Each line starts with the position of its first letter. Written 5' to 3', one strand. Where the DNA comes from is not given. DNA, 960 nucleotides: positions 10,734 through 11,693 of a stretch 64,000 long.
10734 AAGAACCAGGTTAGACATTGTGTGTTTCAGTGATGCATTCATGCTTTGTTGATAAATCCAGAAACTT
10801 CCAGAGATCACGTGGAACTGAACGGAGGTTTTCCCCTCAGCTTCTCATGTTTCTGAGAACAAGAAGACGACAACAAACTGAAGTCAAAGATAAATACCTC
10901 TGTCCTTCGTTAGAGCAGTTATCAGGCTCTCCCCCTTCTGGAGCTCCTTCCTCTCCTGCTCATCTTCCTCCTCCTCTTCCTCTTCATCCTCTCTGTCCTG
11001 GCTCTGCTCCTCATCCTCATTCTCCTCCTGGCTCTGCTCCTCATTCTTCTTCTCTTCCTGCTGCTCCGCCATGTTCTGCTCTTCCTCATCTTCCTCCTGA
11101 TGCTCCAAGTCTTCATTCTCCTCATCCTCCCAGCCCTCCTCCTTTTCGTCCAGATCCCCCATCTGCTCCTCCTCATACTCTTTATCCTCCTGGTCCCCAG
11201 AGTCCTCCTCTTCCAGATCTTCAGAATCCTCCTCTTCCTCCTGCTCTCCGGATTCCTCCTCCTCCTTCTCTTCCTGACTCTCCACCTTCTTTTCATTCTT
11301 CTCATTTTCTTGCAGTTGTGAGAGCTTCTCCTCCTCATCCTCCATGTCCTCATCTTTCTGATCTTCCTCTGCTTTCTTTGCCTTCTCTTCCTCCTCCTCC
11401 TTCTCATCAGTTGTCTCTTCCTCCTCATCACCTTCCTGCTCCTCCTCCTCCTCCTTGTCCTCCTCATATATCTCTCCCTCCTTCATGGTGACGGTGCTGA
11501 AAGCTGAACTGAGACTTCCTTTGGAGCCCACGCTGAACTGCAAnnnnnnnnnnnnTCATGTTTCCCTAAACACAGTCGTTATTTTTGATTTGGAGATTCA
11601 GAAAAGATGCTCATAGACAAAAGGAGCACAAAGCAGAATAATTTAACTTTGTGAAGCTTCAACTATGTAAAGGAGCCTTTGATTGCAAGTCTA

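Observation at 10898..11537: One giant hyper-acidic exon (about 213 codons, mostly E/D/K) sits inside the C-terminal WD40 region of TEP1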

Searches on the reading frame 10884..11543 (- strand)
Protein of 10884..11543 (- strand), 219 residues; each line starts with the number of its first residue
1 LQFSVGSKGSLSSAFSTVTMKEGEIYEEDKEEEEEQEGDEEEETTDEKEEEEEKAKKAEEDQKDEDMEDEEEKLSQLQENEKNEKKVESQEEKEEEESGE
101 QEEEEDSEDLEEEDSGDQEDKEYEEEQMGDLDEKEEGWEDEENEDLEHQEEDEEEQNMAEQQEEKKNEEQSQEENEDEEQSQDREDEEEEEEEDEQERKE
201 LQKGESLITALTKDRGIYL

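Call 14: search_protein_families(library=pfam, proteins=[window:10899-11537:-], max_evalue=0.01)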
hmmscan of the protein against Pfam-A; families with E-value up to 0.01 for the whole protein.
window:10899-11537:- (213 aa): 0 families

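Call 27: find_encoding_contigs(protein=window:10884-11486:-, flank=3000, max_places=5)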
Protein window:10884-11486:- (200 aa): no gene with exactly this product is on record in the collection.

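Call 28: find_encoding_contigs(protein=window:10884-11543:-, flank=3000, max_places=5)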
Protein window:10884-11543:- (219 aa): no gene with exactly this product is on record in the collection.

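Call 58: predict_structure(protein=window:10899-11537:-)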
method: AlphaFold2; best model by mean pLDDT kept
length: 213 residues; sequences in the alignment: 1
mean_pLDDT: 71.3   pTM: 0.27
mean pLDDT of the five models: 71.3, 67.2, 67.2, 66.7, 63.1
residues with pLDDT >= 90: 13; 70-90: 119; 50-70: 51; < 50: 30
segments of 3 or more residues with pLDDT < 50: 1-5, 7-11, 20-23, 30-41
pLDDT, mean of each block of 10 residues (from residue 1): 46 53 48 45 60 74 78 86 81 67 58 64 74 73 83 87 89 80 80 87 86 67
secondary structure, 60 per line:
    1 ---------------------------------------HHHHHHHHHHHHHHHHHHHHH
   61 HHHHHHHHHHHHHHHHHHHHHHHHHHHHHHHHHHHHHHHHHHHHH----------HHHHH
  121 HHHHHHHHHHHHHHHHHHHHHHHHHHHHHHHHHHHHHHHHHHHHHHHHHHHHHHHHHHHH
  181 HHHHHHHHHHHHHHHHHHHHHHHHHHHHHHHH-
elements in order: H40-105 H116-212

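Call 66: find_encoding_contigs(protein=window:10922-11467:-, flank=3000, max_places=6)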
Protein window:10922-11467:- (181 aa): no gene with exactly this product is on record in the collection.
